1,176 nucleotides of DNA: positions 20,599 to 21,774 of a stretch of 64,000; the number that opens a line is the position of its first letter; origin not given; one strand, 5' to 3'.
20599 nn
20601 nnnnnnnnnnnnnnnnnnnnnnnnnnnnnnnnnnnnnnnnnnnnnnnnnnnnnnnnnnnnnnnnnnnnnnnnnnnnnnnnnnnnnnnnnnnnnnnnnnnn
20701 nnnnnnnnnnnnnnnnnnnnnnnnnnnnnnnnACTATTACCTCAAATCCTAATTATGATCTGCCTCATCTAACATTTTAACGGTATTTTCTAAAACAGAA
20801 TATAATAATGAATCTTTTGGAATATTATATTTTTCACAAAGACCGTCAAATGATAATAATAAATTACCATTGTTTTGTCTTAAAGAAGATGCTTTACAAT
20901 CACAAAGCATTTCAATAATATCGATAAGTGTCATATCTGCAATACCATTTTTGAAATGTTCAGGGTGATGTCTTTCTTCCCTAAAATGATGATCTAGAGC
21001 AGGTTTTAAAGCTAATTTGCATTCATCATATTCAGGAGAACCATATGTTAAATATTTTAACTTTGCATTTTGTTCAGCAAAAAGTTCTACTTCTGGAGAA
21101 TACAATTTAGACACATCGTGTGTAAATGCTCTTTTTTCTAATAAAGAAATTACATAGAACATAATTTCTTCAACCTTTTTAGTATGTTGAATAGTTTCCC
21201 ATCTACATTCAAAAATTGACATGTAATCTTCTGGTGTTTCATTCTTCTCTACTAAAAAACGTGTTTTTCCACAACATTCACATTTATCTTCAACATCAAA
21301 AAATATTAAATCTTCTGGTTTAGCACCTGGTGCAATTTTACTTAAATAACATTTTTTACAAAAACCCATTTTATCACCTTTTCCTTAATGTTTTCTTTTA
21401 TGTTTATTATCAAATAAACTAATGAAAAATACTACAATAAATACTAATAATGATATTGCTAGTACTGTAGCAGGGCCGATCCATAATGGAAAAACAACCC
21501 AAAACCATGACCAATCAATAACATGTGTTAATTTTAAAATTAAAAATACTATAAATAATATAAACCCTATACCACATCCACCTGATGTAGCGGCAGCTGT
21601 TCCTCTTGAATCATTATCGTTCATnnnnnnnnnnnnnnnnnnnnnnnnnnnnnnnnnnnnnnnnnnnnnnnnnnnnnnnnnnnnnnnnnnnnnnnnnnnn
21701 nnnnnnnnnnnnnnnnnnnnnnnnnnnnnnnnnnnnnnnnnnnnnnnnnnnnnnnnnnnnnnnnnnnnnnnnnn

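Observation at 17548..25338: Phage-encoded complete NAD+ salvage module plus NADAR and Nudix: candidate counter-defence against NAD-depleting immunity and ADP-ribosylation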

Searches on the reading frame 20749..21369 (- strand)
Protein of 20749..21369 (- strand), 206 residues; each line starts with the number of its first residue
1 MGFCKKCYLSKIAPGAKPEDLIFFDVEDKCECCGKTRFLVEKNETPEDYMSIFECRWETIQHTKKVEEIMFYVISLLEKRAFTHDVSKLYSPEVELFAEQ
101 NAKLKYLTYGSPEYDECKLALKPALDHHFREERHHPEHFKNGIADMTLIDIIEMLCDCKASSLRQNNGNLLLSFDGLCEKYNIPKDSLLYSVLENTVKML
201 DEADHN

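Call 3: search_protein_families(library=pfam, proteins=[window:20749-21369:-], max_evalue=0.01)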
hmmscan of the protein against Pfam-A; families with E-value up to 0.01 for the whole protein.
window:20749-21369:- (206 aa): 1 family
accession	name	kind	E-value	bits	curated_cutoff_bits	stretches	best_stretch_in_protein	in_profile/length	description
PF18907.5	DUF5662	-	1.9e-28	99.5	27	1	55-165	5-119/156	Family of unknown function (DUF5662)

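Call 4: search_protein_families(library=ncbifam, proteins=[window:20749-21369:-], max_evalue=0.01)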
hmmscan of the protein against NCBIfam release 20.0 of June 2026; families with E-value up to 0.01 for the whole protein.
window:20749-21369:- (206 aa): 0 families

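Call 28: find_homologous_proteins(query=window:20749-21369:-, max_evalue=0.001)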
Query window:20749-21369:- (206 aa): 251 proteins with E <= 0.001 among 288 candidates; the best 120 are listed.
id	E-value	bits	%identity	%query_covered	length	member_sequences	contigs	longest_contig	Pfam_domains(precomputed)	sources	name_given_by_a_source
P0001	1.2e-137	474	100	100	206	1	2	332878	PF18907.6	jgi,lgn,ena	-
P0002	8.1e-109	380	81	100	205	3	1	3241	PF18907.6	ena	-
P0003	3.2e-58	215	53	97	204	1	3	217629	PF18907.6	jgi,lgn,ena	-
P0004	8.5e-53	197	50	97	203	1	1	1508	PF18907.6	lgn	-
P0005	1.0e-52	197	49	98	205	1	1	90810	PF18907.6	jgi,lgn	-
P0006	1.4e-52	196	49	97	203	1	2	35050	PF18907.6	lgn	-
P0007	2.7e-52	195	49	97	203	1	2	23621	PF18907.6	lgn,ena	-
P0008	3.3e-52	195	50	98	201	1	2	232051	PF18907.6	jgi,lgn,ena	-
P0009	3.9e-52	195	50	97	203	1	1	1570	PF18907.6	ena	-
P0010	5.5e-52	194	48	99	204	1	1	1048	PF18907.6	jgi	jgi:hypothetical protein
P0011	5.5e-52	194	49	97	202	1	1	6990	PF18907.6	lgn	-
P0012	9.0e-52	194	48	97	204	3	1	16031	PF18907.6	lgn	-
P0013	8.3e-51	191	47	97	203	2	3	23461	PF18907.6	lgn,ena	-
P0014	1.5e-50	190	49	97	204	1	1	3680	PF18907.6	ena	-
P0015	2.0e-50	189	48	98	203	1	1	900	PF18907.6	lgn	-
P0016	2.1e-50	189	49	97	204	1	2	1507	PF18907.6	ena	-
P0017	3.2e-50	189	49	97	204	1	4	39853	PF18907.6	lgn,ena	-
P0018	3.9e-50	188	48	97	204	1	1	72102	PF18907.6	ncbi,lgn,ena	-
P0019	4.3e-50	188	47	97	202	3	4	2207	PF18907.6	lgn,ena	-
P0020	5.2e-50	188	48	97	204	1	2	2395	PF18907.6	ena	-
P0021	7.7e-50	187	48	97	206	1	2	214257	PF18907.6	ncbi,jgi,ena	-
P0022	2.0e-49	186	49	97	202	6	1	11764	PF18907.6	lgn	-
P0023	4.1e-49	185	48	97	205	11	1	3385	PF18907.6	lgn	-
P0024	2.1e-48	183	48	97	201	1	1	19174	PF18907.6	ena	-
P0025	2.7e-48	182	57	75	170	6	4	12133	PF18907.6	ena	-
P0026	5.1e-48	181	47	97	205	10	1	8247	PF18907.6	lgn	-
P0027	2.3e-47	179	47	97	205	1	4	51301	PF18907.6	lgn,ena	-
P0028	3.0e-47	179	45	98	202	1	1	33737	PF18907.6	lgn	-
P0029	3.2e-47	179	48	97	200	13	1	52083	PF18907.6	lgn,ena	-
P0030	3.9e-47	179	46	97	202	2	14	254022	PF18907.6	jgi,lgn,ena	-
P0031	7.8e-47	178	47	97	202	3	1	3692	PF18907.6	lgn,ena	-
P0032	1.5e-46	177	46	97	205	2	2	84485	PF18907.6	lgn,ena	-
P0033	4.2e-45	172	56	74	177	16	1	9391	PF18907.6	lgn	-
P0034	4.9e-45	172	56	74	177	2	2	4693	PF18907.6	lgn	-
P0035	5.0e-45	172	56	74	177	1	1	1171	PF18907.6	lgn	-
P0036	5.5e-45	172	53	79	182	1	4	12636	PF18907.6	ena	-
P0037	5.8e-45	171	53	79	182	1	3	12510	PF18907.6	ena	-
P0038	5.8e-45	171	53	79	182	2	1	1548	PF18907.6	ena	-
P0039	6.3e-45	171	45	97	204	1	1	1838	PF18907.6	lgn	-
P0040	8.9e-45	171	56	74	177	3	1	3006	PF18907.6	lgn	-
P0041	2.0e-44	170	54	75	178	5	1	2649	PF18907.6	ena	-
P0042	2.3e-44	169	47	97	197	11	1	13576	PF18907.6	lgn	-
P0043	2.5e-44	169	56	74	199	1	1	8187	PF18907.6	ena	-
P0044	3.2e-44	169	45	97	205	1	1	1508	PF18907.6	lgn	-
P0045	5.8e-44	168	54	74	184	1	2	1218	PF18907.6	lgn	-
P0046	6.3e-44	168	46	97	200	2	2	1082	PF18907.6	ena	-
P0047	7.5e-44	168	55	75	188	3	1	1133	PF18907.6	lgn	-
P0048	7.7e-44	168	51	82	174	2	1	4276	PF18907.6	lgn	-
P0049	9.0e-44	168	54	78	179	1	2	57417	PF18907.6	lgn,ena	-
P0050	1.9e-43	167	54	76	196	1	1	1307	PF18907.6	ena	-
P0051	2.6e-43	166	47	97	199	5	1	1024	PF18907.6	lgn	-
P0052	2.6e-43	166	54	74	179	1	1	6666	PF18907.6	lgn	-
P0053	2.8e-43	166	53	79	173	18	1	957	PF18907.6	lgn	-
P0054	3.0e-43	166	51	83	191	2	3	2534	PF18907.6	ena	-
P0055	3.9e-43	166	54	74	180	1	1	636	PF18907.6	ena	-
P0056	3.9e-43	165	53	78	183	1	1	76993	PF18907.6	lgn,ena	-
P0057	4.6e-43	165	50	86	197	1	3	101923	PF18907.6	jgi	jgi:hypothetical protein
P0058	6.9e-43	165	54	74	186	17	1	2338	PF18907.6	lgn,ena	-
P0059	9.0e-43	164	54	74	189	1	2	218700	PF18907.6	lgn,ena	-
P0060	1.1e-42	164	51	81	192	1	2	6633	PF18907.6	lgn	-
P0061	1.1e-42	164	54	74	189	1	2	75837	PF18907.6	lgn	-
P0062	1.3e-42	164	54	74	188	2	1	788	PF18907.6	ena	-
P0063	1.5e-42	164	54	74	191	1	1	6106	PF18907.6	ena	-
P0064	2.6e-42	163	52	81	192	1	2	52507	PF18907.6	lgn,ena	-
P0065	3.2e-42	163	54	74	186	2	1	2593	PF18907.6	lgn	-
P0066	3.5e-42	162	51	80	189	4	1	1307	PF18907.6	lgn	-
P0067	4.2e-42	162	53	74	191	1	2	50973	PF18907.6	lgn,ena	-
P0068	5.8e-42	162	50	79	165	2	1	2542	PF18907.6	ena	-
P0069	7.2e-42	161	54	74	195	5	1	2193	PF18907.6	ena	-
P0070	7.5e-42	161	52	74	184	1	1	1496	PF18907.6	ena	-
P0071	1.4e-41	160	52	74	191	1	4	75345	PF18907.6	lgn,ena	-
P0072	3.1e-41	159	52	75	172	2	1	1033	PF18907.6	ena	-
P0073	3.2e-41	159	53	74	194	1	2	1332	PF18907.6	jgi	jgi:hypothetical protein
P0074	3.8e-41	159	52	74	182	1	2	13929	PF18907.6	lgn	-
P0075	4.4e-41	159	51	74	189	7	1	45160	PF18907.6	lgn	-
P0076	4.9e-41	159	53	74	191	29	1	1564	PF18907.6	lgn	-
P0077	5.2e-41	159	54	74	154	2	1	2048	PF18907.6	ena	-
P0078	6.7e-41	158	52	75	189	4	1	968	PF18907.6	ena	-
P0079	2.0e-40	157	52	74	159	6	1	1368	PF18907.6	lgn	-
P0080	2.7e-40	156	52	74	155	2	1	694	PF18907.6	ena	-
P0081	4.4e-40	156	51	74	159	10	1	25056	PF18907.6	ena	-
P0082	8.9e-40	155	52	74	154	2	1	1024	PF18907.6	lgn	-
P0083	1.2e-39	154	49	82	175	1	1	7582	PF18907.6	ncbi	-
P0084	1.5e-39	154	53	74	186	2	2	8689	PF18907.6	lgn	-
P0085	2.1e-39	153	52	74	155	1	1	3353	PF18907.6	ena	-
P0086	2.7e-39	153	52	74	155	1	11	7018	PF18907.6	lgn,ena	-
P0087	3.0e-39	153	53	74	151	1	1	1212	PF18907.6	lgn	-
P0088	3.8e-39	152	52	74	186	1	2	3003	PF18907.6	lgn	-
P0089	4.4e-39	152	50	77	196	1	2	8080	PF18907.6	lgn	-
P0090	5.5e-39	152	51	74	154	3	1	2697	PF18907.6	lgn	-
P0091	6.4e-39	152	50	78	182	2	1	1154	PF18907.6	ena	-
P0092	8.3e-39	151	53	74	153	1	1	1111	PF18907.6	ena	-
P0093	1.2e-38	151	52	74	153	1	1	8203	PF18907.6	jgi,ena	-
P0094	1.4e-38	151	52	75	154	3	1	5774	PF18907.6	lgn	-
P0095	1.6e-38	150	52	74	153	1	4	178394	PF18907.6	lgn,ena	-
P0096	2.2e-38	150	52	74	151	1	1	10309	PF18907.6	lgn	-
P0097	2.5e-38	150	49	79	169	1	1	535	PF18907.6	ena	-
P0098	2.5e-38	150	50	71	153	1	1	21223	PF18907.6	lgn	-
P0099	2.8e-38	150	52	74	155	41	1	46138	PF18907.6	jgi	jgi:hypothetical protein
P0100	2.9e-38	150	52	74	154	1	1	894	PF18907.6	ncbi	-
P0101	3.3e-38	149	50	74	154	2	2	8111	PF18907.6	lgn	-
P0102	3.9e-38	149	52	74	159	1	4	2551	PF18907.6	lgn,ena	-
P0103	4.4e-38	149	52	71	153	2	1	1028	PF18907.6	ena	-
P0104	4.7e-38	149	50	75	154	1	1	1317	PF18907.6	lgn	-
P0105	4.8e-38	149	49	72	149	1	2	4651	PF18907.6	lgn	-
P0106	5.5e-38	149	49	74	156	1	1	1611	PF18907.6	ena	-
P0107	7.1e-38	148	51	70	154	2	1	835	PF18907.6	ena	-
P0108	8.1e-38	148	50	74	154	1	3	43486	PF18907.6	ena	-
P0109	9.2e-38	148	51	74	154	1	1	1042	PF18907.6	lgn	-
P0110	9.5e-38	148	51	72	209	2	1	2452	PF18907.6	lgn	-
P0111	9.9e-38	148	47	82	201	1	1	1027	PF18907.6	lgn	-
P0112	1.1e-37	148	49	75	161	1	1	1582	PF18907.6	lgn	-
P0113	1.2e-37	148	50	74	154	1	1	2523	PF18907.6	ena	-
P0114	1.5e-37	147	47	74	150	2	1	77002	PF18907.6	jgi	jgi:hypothetical protein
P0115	2.4e-37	147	49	75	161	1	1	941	PF18907.6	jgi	jgi:hypothetical protein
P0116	2.6e-37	146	49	75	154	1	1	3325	PF18907.6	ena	-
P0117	2.7e-37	146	48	75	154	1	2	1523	PF18907.6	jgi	jgi:hypothetical protein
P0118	3.1e-37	146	48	74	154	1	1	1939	PF18907.6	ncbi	-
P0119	3.6e-37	146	49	74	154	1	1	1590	PF18907.6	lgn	-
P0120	3.7e-37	146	49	74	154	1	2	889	PF18907.6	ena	-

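Call 30: find_encoding_contigs(protein=P0001, flank=10000, max_places=3)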
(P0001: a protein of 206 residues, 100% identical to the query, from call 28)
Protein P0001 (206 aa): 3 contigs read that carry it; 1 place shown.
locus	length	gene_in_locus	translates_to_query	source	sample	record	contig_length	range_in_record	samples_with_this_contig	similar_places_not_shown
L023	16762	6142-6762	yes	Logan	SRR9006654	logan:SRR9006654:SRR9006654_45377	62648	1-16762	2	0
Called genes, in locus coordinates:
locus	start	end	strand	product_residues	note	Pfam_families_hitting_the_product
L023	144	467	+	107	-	-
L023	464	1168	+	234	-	-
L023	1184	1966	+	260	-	PF04446:Thg1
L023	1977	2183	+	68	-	-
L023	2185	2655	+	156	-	PF08719:NADAR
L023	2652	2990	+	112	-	PF14191:YodL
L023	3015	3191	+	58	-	-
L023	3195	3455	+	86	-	-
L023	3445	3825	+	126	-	PF11750:DUF3307 (weak)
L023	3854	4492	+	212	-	-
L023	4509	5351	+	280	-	PF02540:NAD_synthase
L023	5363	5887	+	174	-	PF02464:CinA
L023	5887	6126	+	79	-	-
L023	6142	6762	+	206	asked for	PF18907:DUF5662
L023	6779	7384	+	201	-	PF00293:NUDIX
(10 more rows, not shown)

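Call 41: find_encoding_contigs(protein=P0059, flank=8000, max_places=2)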
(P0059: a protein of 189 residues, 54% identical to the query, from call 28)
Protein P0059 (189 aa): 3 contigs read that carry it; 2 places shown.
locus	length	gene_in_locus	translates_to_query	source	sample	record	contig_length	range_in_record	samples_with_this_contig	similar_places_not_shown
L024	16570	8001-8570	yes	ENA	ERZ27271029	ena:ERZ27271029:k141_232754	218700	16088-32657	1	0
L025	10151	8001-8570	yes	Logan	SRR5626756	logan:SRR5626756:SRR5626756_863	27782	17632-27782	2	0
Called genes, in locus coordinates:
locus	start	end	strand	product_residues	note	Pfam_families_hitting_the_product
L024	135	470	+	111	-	PF13730:HTH_36 (weak)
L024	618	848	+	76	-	-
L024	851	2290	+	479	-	-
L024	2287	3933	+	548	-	-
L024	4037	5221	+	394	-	PF00535:Glycos_transf_2, PF07719:TPR_2 (faint), PF13428:TPR_14 (faint), PF13431:TPR_17 (faint), PF00515:TPR_1 (faint), PF13424:TPR_12 (faint), PF13181:TPR_8 (weak), PF13414:TPR_11 (weak)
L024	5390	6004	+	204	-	-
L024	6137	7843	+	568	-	PF08291:Peptidase_M15_3, PF05951:Peptidase_M15_2 (weak), PF18013:Phage_lysozyme2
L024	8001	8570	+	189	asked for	PF18907:DUF5662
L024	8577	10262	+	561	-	-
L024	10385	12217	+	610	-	-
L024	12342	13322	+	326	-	-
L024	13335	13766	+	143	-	-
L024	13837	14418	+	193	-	-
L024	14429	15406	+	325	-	-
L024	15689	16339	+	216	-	-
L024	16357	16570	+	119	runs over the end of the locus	-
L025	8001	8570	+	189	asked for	PF18907:DUF5662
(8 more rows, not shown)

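Call 42: find_encoding_contigs(protein=P0095, flank=8000, max_places=2)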
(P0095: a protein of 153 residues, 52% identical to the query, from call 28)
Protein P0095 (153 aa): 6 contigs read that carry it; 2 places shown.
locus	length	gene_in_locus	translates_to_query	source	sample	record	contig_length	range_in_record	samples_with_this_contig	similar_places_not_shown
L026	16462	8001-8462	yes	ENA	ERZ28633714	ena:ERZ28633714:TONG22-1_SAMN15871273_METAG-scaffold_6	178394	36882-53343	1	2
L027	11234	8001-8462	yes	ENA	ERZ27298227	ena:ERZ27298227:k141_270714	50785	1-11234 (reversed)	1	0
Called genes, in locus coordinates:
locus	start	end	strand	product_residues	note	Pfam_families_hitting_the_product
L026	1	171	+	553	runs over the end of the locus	-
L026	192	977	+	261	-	PF02839:CBM_5_12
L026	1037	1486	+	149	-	PF00877:NLPC_P60, PF05382:Amidase_5 (faint)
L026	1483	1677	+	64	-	-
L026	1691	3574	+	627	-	-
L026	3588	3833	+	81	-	-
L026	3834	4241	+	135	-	PF02839:CBM_5_12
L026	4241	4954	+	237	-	PF01541:GIY-YIG (weak), PF07460:NUMOD3 (weak)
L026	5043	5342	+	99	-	-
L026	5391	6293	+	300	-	PF01471:PG_binding_1, PF08823:PG_binding_2 (weak), PF09374:PG_binding_3 (faint), PF01471:PG_binding_1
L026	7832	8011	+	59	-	-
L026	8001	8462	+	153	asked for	PF18907:DUF5662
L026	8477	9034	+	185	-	PF18907:DUF5662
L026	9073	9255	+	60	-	-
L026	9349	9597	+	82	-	PF11443:DUF2828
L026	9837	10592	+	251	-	PF01541:GIY-YIG (weak), PF07460:NUMOD3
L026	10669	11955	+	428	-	PF11443:DUF2828, PF25043:DUF7788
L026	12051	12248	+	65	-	-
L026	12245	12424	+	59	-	-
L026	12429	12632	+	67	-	-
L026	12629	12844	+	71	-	-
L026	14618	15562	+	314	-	PF01507:PAPS_reduct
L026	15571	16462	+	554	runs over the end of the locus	PF01501:Glyco_transf_8, PF00535:Glycos_transf_2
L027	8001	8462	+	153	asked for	PF18907:DUF5662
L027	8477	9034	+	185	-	PF18907:DUF5662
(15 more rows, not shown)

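Call 46: predict_structure(alignment_id=A1)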
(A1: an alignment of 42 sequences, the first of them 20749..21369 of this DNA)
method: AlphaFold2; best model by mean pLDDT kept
length: 206 residues; sequences in the alignment: 42
mean_pLDDT: 89.3   pTM: 0.68
mean pLDDT of the five models: 89.3, 88.8, 87.9, 87.5, 86.4
residues with pLDDT >= 90: 108; 70-90: 91; 50-70: 6; < 50: 1
segments of 3 or more residues with pLDDT < 50: none
pLDDT, mean of each block of 10 residues (from residue 1): 93 90 93 95 73 89 98 95 86 89 89 93 89 89 92 91 85 86 91 91 74
secondary structure, 60 per line:
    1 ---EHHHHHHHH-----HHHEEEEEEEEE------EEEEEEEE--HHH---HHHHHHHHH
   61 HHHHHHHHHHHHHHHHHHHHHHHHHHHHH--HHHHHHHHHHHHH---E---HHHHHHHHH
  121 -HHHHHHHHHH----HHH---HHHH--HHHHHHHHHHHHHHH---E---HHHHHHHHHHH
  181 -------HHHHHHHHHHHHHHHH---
elements in order: H5-12 E21-29 E36-43 H52-89 H92-104 H112-120 H122-131 H142-145 H148-162 H170-180 H188-203

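Call 49: search_protein_families(library=phrogs, proteins=[window:20749-21369:-], max_evalue=0.001)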
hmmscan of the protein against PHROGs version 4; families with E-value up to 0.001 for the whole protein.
window:20749-21369:- (206 aa): 0 families

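Call 55: search_solved_structures(query=A1, max_evalue=10, show_alignments=2)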
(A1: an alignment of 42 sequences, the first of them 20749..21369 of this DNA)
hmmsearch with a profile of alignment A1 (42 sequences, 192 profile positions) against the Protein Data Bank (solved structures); distinct sequences matched with E-value up to 10: 6.
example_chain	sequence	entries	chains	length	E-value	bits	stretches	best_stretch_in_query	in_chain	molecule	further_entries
6xxv_C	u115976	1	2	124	0.035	16.8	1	25-91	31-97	S2_1.2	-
4jlr_S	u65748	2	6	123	0.061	16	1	30-105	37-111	RSV_1Isea designed scaffold | Epitope Scaffold rsv_1isea_FFL_001_C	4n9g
5ll1_A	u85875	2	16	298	0.1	15.3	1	33-96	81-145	Uricase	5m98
4l8i_A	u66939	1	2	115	0.12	15.1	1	30-97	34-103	RSV epitope scaffold FFL_005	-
3j3v_X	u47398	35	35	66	0.92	12.2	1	21-71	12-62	50S ribosomal protein L29 | 50S ribosomal protein uL29 | Large ribosomal subunit protein uL29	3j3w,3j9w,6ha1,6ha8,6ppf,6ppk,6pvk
5njt_v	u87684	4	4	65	0.99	12.1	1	21-71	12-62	50S ribosomal protein L29 | Large ribosomal subunit protein uL29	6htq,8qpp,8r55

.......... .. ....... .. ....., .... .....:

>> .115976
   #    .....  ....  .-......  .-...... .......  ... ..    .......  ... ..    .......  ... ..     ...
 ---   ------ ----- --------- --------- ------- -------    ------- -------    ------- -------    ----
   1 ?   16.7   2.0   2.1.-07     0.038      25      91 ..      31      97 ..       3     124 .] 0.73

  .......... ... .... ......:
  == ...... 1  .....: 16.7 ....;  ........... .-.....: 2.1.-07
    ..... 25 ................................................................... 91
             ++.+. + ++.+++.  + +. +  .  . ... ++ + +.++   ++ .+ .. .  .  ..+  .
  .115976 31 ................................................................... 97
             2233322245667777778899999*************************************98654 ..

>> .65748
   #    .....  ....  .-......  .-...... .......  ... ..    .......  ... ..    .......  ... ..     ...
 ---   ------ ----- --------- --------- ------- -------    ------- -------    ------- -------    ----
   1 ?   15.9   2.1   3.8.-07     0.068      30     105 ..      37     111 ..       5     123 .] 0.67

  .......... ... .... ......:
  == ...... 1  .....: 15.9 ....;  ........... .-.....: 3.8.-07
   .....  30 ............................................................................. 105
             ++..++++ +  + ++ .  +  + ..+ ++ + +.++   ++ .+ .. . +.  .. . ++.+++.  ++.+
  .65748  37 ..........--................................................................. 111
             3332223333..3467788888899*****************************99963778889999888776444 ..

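Call 64: fold_search(model_id=the predicted structure, library=pdb)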
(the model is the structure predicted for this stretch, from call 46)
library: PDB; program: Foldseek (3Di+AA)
matches with E <= 10: 29; with E <= 0.001: 0
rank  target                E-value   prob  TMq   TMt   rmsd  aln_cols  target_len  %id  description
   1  8xvj_R                1.2e+00  0.08  0.20  0.12  16.8       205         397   14  Cryo-EM structure of ETAR bound with Macitentan (released 2024-08-28)
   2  8iue_V                2.6e+00  0.02  0.14  0.09  21.8       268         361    9  RNA polymerase III pre-initiation complex melting complex 1 (released 2023-05-24)
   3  8snb_8U               2.7e+00  0.14  0.23  0.35  19.6       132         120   14  atomic model of sea urchin sperm doublet microtubule (48-nm periodicity) (released 2023-06-28)
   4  4gcz_A                3.4e+00  0.07  0.19  0.12  14.2       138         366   12  Structure of a blue-light photoreceptor (released 2013-06-19)
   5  4aif_A                3.6e+00  0.05  0.18  0.23  18.4       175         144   11  AIP TPR domain in complex with human Hsp90 peptide (released 2013-01-23)
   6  4po2_B                4.6e+00  0.04  0.18  0.17  18.7       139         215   17  Crystal Structure of the Stress-Inducible Human Heat Shock Protein HSP70 Substrate-Binding Domain in Complex with Pept (released 2014-08-20)
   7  3zjg_B                4.6e+00  0.03  0.08  0.07  10.3        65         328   15  A20 OTU domain with irreversibly oxidised Cys103 from 60 min H2O2 soak. (released 2013-03-06)
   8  9e2g_3Y               4.9e+00  0.03  0.18  0.16  25.3       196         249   13  Cryo-EM structure of 48 nm repeat of microtubule doublet from T. brucei flagellum (released 2025-03-12)
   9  8h77_F                4.9e+00  0.02  0.18  0.14  24.5       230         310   14  Hsp90-AhR-p23-XAP2 complex (released 2023-01-04)
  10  3zjf_A                5.5e+00  0.03  0.08  0.07  10.0        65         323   15  A20 OTU domain with irreversibly oxidised Cys103 from 270 min H2O2 soak. (released 2013-03-06)
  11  3zjf_B                5.8e+00  0.02  0.08  0.07  10.3        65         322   15  A20 OTU domain with irreversibly oxidised Cys103 from 270 min H2O2 soak. (released 2013-03-06)
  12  3zjd_A                5.8e+00  0.02  0.09  0.07   9.9        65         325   15  A20 OTU domain in reduced, active state at 1.87 A resolution (released 2013-03-06)
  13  8xvl_R                5.8e+00  0.02  0.17  0.11  16.6       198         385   14  Cryo-EM structure of ETAR bound with Zibotentan (released 2024-08-28)
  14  3oe6                  5.8e+00  0.01  0.12  0.06  30.9       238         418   13  Crystal structure of the CXCR4 chemokine receptor in complex with a small molecule antagonist IT1t in I222 spacegroup (released 2010-10-27)
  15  3syv_H                6.2e+00  0.03  0.15  0.13  26.6       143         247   14  Crystal structure of mPACSIN 3 F-BAR domain mutant (released 2012-05-16)
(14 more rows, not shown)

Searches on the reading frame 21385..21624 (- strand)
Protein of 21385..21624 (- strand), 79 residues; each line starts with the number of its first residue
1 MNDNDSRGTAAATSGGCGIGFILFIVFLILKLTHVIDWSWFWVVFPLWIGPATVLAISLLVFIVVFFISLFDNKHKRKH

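Call 3: search_protein_families(library=pfam, proteins=[window:21385-21624:-], max_evalue=0.01)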
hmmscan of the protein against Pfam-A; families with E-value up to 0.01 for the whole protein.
window:21385-21624:- (79 aa): 1 family
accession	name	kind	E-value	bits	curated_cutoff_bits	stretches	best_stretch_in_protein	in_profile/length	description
PF10269.14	Tmemb_185A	-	0.0013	18.9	23.1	1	24-65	139-184/252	Transmembrane Fragile-X-F protein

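Call 4: search_protein_families(library=ncbifam, proteins=[window:21385-21624:-], max_evalue=0.01)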
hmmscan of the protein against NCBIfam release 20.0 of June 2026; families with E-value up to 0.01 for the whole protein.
window:21385-21624:- (79 aa): 1 family
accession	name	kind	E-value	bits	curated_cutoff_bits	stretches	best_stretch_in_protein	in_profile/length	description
NF005162.0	PRK06638.1-1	equivalog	0.0038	17.1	157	1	22-73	65-117/184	NADH-quinone oxidoreductase subunit J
